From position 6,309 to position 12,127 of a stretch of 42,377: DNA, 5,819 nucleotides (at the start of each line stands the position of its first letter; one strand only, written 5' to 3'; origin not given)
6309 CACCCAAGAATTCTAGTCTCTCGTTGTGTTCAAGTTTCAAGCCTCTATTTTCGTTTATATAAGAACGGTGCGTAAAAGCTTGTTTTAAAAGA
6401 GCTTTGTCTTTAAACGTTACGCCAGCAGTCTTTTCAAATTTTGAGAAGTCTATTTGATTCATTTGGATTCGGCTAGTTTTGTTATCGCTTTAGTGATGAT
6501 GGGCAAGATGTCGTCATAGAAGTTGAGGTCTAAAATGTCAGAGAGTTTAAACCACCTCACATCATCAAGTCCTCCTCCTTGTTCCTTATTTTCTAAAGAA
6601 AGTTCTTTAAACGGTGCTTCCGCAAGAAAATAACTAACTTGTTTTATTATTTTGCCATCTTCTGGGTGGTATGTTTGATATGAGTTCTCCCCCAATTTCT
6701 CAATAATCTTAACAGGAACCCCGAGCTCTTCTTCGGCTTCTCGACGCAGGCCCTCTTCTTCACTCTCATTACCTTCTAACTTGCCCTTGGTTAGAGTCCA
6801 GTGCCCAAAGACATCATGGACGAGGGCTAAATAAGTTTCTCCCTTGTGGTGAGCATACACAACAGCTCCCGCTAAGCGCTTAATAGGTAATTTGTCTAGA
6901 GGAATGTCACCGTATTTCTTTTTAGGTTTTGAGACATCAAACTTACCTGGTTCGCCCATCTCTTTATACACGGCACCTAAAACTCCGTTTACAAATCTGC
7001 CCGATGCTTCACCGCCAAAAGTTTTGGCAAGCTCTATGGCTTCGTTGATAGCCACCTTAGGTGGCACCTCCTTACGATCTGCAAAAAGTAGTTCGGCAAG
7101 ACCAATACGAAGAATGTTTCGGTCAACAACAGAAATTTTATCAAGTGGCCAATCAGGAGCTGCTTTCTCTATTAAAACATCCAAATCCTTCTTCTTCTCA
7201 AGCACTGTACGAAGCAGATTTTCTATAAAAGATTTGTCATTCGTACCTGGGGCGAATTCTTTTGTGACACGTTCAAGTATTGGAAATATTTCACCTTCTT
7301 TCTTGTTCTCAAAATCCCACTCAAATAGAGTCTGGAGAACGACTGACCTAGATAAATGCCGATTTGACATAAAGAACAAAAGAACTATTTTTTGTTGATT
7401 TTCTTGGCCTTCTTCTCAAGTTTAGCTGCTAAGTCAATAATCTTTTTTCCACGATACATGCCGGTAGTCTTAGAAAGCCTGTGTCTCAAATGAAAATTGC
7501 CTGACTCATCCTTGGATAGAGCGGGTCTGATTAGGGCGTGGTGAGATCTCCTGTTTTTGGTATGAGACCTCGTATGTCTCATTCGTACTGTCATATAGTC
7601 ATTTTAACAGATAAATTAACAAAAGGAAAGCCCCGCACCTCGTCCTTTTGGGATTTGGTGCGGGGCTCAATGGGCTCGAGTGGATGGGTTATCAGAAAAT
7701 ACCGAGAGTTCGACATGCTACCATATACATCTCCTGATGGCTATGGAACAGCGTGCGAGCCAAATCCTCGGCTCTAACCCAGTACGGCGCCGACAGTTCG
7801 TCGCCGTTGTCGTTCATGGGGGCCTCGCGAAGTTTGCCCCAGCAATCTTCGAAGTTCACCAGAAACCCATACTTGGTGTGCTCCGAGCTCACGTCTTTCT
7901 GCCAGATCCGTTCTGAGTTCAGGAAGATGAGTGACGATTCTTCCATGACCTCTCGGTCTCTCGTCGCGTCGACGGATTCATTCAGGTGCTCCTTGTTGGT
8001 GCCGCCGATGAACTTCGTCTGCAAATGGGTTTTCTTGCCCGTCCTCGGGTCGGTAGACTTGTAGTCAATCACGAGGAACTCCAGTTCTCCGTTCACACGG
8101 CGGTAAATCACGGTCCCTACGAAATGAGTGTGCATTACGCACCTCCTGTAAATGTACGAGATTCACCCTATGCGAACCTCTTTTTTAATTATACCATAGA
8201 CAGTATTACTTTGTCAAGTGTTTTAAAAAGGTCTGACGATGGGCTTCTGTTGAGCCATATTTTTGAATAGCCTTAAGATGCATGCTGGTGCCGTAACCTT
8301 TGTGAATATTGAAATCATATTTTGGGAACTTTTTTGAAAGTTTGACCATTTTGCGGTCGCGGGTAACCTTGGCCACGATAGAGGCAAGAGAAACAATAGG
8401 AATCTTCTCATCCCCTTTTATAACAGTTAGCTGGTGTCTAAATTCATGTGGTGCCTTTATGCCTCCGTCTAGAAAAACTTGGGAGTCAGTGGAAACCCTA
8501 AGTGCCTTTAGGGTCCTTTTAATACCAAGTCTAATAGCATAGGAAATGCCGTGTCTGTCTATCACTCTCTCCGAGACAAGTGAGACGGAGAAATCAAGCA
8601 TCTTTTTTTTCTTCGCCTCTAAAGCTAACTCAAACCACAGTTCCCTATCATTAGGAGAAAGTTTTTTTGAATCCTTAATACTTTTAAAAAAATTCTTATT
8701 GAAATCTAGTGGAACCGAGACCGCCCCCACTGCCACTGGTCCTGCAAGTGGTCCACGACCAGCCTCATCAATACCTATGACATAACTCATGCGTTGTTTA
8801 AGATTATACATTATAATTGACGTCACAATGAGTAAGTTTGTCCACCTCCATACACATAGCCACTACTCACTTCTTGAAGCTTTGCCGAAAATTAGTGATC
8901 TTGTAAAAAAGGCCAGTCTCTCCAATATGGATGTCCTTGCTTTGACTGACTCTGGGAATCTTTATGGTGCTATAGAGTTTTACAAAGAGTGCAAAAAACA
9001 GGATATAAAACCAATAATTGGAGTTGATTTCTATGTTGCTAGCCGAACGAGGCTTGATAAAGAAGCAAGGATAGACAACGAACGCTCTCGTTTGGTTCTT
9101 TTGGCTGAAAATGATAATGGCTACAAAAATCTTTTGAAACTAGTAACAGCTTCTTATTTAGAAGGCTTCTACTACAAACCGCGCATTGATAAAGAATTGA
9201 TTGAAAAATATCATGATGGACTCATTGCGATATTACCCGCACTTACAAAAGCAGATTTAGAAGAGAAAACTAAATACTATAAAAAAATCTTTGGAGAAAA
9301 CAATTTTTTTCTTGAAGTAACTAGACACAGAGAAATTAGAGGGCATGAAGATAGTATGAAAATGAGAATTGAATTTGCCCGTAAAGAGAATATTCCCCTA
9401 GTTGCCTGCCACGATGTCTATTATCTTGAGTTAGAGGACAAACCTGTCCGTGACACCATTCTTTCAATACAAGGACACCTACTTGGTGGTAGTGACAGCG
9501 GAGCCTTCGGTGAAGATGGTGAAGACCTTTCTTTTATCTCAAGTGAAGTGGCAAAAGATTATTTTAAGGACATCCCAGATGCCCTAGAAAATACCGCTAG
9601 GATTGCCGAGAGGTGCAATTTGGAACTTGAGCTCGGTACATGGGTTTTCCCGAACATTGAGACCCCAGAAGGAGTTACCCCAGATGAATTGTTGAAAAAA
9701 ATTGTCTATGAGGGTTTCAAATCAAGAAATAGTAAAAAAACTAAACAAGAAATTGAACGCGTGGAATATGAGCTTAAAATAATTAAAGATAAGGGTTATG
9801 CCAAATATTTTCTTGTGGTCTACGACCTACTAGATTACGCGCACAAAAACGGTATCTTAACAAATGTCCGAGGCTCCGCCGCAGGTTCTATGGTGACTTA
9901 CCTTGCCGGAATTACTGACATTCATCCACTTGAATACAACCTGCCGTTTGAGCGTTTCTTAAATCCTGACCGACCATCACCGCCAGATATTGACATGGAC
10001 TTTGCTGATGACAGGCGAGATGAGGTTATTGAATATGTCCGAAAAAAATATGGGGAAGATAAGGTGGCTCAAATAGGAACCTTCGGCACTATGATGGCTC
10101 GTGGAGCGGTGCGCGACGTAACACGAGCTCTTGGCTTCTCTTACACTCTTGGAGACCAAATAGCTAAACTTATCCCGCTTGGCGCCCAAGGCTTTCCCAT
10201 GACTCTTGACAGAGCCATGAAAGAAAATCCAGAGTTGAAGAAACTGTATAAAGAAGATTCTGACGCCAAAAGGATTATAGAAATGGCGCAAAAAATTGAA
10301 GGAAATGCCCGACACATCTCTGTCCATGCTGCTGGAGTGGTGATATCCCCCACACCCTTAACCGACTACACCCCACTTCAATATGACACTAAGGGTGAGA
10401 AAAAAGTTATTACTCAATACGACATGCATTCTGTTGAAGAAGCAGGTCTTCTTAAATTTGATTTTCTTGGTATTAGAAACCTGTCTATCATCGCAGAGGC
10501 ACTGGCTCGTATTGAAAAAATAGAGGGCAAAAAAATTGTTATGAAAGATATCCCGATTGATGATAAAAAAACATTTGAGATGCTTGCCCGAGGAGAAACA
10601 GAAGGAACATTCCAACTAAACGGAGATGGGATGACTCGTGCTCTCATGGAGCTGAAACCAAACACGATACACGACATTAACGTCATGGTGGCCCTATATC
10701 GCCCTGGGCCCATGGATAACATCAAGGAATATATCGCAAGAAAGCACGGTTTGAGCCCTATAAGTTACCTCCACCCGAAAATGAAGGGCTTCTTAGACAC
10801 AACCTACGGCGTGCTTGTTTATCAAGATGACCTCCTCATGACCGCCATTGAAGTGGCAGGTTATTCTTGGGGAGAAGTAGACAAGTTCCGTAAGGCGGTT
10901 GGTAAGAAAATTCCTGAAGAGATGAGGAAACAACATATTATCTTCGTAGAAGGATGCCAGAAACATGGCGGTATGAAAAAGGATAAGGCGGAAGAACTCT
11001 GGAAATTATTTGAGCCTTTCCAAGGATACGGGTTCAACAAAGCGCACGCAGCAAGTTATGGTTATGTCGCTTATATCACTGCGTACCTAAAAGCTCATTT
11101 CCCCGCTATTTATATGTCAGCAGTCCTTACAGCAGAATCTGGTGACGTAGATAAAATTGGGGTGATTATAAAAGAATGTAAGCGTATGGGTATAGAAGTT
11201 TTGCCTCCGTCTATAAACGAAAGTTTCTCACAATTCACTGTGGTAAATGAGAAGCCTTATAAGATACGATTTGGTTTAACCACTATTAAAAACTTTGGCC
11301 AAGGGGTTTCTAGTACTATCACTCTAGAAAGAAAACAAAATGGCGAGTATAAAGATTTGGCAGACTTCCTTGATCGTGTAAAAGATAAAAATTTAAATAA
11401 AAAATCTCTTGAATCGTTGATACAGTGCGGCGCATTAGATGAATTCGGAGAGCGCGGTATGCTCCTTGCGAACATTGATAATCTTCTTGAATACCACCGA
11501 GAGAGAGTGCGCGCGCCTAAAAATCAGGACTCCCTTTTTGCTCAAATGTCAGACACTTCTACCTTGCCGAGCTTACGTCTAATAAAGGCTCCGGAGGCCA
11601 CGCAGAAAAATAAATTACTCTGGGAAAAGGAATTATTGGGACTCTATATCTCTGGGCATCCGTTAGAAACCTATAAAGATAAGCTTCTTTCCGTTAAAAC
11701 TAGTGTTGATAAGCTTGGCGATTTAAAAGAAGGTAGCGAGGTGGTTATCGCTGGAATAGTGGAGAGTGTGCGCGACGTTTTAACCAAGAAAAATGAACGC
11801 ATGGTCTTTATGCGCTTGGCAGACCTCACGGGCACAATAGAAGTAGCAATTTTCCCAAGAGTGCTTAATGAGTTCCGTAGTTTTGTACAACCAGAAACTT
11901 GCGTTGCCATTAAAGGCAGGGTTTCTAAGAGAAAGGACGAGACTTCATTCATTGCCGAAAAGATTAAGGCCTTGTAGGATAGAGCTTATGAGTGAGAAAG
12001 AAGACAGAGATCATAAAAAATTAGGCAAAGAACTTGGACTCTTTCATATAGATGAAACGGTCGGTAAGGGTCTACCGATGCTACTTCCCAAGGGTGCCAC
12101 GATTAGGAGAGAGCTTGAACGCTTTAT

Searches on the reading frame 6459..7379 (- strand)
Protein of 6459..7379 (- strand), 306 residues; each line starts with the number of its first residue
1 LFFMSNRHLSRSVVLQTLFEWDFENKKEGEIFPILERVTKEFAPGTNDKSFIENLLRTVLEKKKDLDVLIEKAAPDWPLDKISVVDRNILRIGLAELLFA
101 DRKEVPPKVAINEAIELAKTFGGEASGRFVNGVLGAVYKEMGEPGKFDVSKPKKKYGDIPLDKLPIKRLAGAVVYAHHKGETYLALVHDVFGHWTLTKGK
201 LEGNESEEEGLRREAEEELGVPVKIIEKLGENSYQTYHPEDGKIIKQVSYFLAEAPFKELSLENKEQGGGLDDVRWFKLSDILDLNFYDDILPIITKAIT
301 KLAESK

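Call 7: search_protein_families(library=pfam, proteins=[window:6459-7379:-], max_evalue=0.0001)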
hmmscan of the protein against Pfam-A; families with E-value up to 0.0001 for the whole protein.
window:6459-7379:- (306 aa): 2 families
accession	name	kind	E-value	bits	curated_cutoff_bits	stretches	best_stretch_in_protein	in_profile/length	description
PF01029.23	NusB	-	6.1e-35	120.9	23.1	1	10-139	3-133/133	NusB family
PF00293.34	NUDIX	-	1.2e-13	51.7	21.1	1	173-288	9-124/134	NUDIX domain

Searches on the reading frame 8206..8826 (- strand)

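Call 7: search_protein_families(library=pfam, proteins=[window:8206-8826:-], max_evalue=0.0001)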
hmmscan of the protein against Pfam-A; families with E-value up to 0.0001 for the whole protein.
window:8206-8826:- (206 aa): 1 family
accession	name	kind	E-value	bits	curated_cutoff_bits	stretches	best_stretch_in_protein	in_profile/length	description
PF01351.25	RNase_HII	-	6.8e-36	124.5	25.8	1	17-200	1-196/199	Ribonuclease HII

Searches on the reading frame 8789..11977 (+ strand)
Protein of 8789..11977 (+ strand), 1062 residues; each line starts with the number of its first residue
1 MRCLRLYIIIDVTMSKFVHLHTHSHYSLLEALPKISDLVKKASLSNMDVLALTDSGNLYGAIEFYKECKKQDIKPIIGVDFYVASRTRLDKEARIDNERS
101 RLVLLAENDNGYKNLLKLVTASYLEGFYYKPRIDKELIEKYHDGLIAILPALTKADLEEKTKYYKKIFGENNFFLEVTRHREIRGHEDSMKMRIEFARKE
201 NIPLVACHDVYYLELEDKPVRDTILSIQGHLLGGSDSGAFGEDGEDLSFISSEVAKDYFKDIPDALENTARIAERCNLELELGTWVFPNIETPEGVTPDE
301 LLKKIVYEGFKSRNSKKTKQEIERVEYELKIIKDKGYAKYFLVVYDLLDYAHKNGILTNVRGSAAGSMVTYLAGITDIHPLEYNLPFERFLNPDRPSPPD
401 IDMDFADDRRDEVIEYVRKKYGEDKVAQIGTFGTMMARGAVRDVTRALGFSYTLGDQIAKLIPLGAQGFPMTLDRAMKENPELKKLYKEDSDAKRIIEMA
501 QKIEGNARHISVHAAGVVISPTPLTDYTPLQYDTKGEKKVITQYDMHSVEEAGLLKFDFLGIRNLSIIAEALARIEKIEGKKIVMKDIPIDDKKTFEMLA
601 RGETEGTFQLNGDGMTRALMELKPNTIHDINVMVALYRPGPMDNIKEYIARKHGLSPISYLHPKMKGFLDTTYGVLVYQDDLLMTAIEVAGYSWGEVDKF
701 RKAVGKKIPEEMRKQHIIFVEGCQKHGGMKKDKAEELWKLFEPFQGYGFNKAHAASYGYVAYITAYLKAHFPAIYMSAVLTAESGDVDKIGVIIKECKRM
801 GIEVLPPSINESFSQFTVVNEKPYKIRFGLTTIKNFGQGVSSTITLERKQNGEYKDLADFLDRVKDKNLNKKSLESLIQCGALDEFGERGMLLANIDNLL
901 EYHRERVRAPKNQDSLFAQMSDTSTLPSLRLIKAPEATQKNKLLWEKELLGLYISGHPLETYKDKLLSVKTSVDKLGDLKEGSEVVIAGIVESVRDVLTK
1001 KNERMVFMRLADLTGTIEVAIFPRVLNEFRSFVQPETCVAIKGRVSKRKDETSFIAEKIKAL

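Call 7: search_protein_families(library=pfam, proteins=[window:8789-11977:+], max_evalue=0.0001)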
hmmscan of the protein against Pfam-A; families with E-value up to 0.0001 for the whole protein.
window:8789-11977:+ (1062 aa): 5 families
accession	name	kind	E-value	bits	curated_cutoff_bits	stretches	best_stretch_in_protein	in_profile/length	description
PF07733.18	DNA_pol3_alpha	-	1.3e-98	330.2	23.9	1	301-561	2-260/260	Bacterial DNA polymerase III alpha NTPase domain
PF17657.6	DNA_pol3_finger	-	1.1e-50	171.6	22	1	564-727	1-166/166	Bacterial DNA polymerase III alpha subunit finger domain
PF02811.25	PHP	-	6.2e-45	153.9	26.4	1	19-180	1-164/164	PHP domain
PF14579.12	HHH_6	-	4.6e-27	94.5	25.6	1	801-888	1-85/90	Helix-hairpin-helix motif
PF01336.31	tRNA_anti-codon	-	1e-12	48.3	27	1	985-1061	1-74/75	OB-fold nucleic acid binding domain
